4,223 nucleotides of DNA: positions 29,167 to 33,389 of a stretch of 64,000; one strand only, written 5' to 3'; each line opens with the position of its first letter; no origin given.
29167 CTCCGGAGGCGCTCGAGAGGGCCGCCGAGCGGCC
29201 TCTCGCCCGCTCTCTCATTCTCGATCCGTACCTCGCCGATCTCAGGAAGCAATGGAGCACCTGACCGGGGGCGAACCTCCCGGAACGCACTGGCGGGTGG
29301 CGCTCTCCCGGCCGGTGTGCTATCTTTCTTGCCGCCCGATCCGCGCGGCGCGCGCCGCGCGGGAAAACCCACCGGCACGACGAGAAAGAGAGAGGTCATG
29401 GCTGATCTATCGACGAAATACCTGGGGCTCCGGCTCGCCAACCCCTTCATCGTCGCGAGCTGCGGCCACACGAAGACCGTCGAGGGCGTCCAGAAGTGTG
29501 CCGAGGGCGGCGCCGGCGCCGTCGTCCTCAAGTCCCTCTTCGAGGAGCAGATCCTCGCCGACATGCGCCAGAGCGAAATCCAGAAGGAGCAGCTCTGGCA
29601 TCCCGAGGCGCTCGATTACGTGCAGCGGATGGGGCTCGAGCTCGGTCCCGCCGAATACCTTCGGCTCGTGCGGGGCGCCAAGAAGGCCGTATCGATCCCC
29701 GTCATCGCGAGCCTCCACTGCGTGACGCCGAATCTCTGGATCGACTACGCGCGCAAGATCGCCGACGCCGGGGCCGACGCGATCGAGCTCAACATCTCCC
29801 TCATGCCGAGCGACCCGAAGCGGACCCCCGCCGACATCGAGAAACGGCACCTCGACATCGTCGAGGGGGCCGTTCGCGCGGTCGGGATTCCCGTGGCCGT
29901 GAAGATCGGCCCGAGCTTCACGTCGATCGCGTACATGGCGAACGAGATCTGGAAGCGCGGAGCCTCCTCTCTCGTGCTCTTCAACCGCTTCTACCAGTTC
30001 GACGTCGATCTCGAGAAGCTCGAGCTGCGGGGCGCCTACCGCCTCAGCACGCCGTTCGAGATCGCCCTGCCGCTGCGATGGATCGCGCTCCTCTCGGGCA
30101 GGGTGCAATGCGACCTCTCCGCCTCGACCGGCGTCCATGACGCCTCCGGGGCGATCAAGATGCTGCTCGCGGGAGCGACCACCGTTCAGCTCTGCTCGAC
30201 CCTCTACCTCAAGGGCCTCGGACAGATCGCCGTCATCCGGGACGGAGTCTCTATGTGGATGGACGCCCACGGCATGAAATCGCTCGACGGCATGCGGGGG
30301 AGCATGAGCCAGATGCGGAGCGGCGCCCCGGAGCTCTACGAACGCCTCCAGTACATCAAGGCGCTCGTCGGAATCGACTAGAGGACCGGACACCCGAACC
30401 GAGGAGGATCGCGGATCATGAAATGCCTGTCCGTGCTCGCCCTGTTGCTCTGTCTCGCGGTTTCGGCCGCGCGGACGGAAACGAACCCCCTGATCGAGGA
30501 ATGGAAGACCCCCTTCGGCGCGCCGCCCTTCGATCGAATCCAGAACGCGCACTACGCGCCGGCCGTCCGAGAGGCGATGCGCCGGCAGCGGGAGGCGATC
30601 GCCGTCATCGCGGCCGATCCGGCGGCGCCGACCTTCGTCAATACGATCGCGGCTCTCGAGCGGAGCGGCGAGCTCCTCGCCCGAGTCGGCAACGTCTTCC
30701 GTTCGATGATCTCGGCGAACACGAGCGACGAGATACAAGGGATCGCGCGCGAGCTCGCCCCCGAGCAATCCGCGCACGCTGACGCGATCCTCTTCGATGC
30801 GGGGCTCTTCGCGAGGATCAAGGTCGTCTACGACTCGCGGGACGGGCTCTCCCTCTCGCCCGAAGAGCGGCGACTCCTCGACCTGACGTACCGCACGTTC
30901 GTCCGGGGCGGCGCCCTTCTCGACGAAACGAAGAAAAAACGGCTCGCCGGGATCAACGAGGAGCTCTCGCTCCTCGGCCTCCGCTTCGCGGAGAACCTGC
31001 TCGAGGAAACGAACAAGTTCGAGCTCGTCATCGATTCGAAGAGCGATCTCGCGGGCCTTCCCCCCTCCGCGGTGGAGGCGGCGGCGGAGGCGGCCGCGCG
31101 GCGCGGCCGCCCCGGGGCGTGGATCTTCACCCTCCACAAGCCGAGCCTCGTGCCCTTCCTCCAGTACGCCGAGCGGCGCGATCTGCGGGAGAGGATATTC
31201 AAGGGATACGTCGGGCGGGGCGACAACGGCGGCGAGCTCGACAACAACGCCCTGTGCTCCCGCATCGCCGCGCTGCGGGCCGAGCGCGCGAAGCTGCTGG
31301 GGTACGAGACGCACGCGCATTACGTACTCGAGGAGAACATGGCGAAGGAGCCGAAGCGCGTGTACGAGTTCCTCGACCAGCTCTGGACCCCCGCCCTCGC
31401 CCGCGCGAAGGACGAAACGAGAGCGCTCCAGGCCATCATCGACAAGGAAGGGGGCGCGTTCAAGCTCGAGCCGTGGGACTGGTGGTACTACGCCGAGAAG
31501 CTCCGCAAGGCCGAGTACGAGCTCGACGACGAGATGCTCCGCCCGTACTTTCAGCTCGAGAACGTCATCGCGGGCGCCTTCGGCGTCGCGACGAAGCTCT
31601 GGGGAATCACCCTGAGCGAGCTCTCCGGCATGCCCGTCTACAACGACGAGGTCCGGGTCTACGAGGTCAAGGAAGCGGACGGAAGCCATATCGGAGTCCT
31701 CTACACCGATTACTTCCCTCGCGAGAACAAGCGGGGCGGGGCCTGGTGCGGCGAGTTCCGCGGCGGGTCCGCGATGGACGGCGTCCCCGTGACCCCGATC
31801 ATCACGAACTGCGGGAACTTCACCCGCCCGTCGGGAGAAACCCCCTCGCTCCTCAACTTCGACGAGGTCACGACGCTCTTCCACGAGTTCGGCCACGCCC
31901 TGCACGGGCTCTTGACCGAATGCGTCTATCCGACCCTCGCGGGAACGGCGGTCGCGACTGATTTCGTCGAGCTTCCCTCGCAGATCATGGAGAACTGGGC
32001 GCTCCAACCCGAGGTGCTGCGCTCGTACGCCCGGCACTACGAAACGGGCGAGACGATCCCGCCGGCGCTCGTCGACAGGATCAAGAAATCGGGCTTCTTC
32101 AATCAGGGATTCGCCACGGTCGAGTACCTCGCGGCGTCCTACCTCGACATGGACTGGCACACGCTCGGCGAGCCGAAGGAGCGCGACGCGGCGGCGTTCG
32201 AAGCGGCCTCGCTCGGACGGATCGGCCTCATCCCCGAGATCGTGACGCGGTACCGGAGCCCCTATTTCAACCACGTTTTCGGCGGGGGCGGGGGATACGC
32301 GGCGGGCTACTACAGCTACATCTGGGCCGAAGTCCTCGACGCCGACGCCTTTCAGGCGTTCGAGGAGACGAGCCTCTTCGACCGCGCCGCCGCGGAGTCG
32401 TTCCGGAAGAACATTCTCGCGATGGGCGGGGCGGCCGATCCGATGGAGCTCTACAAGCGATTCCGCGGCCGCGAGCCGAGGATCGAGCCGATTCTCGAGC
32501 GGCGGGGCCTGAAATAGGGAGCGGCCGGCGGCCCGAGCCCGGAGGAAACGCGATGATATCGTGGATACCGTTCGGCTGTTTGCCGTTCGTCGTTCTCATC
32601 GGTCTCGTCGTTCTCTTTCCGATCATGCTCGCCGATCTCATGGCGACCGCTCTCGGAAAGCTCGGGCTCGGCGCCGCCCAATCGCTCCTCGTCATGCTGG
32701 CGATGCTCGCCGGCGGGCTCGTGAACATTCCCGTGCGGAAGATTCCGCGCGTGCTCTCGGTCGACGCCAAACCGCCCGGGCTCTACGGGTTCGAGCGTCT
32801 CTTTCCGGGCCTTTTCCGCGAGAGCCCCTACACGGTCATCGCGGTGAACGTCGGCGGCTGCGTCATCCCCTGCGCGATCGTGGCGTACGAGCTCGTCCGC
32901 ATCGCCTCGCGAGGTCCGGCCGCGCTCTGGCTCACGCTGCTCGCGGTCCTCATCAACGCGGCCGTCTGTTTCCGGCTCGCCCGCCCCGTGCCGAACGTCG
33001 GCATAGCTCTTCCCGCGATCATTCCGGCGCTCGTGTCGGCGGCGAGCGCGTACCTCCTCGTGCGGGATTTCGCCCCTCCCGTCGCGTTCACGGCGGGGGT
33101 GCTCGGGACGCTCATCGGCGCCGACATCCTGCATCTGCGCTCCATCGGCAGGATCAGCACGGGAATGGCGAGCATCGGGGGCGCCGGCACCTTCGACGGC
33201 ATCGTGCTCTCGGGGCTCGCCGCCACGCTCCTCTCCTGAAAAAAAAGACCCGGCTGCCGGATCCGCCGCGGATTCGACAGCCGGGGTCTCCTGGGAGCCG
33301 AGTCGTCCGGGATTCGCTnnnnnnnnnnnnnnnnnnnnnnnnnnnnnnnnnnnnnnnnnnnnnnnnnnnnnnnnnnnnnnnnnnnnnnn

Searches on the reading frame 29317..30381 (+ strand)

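Call 36: search_protein_families(library=pfam, proteins=[window:29317-30381:+], max_evalue=0.0001)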
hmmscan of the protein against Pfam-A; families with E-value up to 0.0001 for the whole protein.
window:29317-30381:+ (354 aa): 1 family
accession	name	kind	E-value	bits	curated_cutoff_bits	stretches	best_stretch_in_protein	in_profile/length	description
PF01180.27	DHO_dh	-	8.8e-14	51.8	27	1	31-311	2-287/291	Dihydroorotate dehydrogenase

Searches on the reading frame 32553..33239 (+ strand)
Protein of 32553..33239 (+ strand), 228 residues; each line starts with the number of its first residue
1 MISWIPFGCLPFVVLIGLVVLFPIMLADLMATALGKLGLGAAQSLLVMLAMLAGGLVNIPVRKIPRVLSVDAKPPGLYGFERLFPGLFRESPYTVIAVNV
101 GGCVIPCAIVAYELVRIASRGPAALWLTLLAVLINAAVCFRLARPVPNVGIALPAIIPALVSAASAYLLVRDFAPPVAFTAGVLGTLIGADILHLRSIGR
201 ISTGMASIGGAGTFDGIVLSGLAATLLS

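Call 36: search_protein_families(library=pfam, proteins=[window:32553-33239:+], max_evalue=0.0001)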
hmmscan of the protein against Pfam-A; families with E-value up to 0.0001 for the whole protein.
window:32553-33239:+ (228 aa): 1 family
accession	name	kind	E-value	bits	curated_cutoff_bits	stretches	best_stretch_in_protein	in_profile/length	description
PF07758.16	DUF1614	-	1.7e-48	165.3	23.9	1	52-227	1-171/171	Protein of unknown function (DUF1614)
